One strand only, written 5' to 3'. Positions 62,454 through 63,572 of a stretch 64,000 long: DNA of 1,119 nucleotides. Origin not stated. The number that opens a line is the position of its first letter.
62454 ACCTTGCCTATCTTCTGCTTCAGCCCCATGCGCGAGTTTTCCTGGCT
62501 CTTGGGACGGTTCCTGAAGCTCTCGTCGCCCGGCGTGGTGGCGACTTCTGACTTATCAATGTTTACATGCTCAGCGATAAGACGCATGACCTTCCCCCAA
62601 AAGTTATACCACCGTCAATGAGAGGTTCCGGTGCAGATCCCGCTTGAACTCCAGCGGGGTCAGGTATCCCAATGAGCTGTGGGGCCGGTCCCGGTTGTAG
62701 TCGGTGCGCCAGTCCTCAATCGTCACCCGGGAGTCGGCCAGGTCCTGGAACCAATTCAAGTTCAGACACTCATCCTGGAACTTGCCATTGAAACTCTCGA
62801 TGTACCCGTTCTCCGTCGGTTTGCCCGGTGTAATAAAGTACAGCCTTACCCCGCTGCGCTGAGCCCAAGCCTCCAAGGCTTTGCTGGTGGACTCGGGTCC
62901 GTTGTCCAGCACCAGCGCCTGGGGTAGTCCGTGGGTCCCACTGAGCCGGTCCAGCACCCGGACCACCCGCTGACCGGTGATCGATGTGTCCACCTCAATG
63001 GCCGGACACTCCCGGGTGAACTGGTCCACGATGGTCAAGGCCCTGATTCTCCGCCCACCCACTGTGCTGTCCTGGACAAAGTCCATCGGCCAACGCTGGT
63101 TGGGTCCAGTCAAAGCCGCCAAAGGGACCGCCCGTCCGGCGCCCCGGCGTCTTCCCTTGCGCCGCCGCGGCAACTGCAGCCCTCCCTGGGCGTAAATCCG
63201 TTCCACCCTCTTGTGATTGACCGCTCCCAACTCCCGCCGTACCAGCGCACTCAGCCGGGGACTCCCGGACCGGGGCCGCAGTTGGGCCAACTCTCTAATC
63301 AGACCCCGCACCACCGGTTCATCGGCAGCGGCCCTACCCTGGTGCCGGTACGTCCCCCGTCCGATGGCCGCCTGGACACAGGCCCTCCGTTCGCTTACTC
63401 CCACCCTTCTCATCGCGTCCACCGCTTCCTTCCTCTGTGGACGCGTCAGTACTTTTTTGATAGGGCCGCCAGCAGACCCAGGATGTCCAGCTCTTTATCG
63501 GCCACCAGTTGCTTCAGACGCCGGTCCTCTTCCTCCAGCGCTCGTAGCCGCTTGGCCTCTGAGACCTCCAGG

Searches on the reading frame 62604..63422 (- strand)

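Call 10: search_protein_families(library=pfam, proteins=[window:62604-63422:-], max_evalue=0.001)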
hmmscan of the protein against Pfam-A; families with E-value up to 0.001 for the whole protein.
window:62604-63422:- (272 aa): 5 families
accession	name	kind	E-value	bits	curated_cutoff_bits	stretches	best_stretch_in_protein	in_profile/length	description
PF13683.12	rve_3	-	7.8e-29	99.7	26.5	1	191-256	2-67/67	Integrase core domain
PF00665.32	rve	-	2.7e-20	72.9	32.6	1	106-202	3-102/102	Integrase core domain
PF13276.12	HTH_21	-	1.9e-10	41.2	28.1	1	41-89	9-59/60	HTH-like domain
PF13333.12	rve_2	-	6.4e-08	33.1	22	1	209-261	1-53/56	Integrase core domain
PF13358.12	DDE_3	-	3.6e-05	24.1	28.6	1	124-227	36-141/146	DDE superfamily endonuclease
